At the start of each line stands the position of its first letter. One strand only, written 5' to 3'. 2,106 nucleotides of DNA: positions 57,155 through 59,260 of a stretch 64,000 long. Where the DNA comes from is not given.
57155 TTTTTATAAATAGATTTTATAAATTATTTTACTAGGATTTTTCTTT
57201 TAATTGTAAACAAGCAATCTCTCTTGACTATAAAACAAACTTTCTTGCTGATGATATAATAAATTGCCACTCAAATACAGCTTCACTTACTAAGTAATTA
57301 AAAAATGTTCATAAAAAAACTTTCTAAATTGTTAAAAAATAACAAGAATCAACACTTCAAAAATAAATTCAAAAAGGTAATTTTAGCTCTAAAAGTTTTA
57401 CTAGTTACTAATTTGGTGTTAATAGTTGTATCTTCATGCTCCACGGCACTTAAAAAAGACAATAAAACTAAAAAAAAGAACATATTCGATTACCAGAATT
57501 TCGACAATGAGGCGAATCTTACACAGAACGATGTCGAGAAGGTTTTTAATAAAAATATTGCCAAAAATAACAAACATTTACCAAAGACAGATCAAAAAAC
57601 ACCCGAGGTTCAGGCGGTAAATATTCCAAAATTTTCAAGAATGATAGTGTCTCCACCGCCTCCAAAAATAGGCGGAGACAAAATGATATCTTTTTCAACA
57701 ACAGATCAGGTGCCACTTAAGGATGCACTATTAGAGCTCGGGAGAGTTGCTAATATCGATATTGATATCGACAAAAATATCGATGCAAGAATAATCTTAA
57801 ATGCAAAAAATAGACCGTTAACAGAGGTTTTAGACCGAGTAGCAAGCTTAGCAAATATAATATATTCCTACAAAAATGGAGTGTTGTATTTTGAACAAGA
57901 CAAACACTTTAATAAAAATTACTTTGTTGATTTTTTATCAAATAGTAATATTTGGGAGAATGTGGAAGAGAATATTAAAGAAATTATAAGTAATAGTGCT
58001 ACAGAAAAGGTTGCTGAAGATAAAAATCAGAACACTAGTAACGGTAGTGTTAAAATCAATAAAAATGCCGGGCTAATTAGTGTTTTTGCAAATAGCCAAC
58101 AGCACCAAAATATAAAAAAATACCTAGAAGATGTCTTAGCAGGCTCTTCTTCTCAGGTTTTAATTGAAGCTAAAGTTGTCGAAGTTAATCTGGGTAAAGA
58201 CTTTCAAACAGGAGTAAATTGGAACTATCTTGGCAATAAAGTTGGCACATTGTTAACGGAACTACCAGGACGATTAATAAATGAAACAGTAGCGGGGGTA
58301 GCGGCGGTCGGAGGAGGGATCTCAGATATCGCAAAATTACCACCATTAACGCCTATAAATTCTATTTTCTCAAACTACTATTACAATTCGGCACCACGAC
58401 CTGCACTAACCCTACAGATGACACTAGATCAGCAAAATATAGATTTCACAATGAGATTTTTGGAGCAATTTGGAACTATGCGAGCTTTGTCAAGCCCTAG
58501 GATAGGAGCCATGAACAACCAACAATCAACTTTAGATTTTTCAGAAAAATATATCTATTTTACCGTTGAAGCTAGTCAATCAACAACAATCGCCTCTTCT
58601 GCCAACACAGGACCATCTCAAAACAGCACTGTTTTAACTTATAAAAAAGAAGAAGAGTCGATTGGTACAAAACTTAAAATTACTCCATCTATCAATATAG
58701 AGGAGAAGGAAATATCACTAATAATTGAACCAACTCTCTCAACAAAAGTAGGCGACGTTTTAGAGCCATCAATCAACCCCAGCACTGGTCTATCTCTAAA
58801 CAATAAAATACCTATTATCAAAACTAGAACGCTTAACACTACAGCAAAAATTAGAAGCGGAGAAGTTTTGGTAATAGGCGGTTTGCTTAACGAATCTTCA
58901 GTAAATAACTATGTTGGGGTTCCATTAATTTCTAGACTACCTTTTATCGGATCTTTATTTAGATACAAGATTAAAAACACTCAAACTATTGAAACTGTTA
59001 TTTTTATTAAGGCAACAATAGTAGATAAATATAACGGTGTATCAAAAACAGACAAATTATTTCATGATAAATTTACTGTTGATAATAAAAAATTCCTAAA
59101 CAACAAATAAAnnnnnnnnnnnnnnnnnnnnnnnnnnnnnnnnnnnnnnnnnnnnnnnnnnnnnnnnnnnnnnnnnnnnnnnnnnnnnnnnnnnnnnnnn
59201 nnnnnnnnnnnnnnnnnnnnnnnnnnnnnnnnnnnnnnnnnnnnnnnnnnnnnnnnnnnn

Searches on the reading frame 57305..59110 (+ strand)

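Call 48: search_protein_families(library=ncbifam, proteins=[window:57305-59110:+], max_evalue=1e-20)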
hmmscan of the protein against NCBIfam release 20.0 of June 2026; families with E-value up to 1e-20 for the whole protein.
window:57305-59110:+ (601 aa): 4 families
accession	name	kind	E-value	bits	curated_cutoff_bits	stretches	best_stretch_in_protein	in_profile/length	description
TIGR02519.1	pilus_MshL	equivalog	2.1e-51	174.6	250.2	1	250-573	2-290/290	pilus (MSHA type) biogenesis protein MshL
TIGR02517.1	type_II_gspD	equivalog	3.2e-33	115.1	351.35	1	228-576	282-593/600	type II secretion system secretin GspD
TIGR02515.1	IV_pilus_PilQ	subfamily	2.2e-25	89.5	284.35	1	128-573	4-427/428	type IV pilus secretin PilQ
TIGR02516.1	type_III_yscC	equivalog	8.3e-24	83.9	238.45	0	226-574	181-462/463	type III secretion system outer membrane ring subunit SctC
